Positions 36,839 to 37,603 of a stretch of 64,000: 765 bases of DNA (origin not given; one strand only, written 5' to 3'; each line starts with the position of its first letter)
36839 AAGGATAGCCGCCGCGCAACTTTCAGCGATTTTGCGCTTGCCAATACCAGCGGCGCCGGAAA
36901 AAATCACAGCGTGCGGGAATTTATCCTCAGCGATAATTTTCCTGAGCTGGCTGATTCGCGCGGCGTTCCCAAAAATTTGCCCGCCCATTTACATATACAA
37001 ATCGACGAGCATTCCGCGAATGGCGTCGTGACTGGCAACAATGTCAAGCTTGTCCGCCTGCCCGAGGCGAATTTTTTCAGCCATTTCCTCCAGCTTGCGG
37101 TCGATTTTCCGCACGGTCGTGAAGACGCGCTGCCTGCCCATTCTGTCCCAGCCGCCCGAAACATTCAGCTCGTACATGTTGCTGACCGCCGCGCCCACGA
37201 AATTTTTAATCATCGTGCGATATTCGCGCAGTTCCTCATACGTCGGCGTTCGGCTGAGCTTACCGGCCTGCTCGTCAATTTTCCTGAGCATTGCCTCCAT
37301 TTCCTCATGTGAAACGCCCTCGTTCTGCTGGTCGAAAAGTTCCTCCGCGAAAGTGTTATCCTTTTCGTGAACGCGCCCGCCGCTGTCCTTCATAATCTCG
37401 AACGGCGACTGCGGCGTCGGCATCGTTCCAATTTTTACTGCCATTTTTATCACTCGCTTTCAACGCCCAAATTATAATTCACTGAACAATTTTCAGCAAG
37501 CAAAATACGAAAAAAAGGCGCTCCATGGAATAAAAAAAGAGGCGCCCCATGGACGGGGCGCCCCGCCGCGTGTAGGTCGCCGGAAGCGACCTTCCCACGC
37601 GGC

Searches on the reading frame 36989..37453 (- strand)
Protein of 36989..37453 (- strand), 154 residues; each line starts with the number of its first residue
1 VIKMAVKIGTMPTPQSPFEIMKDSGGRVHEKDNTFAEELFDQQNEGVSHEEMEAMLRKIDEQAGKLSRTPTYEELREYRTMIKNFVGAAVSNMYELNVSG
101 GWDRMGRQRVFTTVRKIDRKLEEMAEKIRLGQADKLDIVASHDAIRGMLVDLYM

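Call 13: search_protein_families(library=pfam, proteins=[window:36989-37453:-], max_evalue=0.01)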
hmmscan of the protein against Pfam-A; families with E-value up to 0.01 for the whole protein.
window:36989-37453:- (154 aa): 1 family
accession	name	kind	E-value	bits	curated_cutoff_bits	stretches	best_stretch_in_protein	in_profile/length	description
PF03885.18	DUF327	-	6.5e-37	127.1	25.8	1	29-153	20-143/143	Protein of unknown function (DUF327)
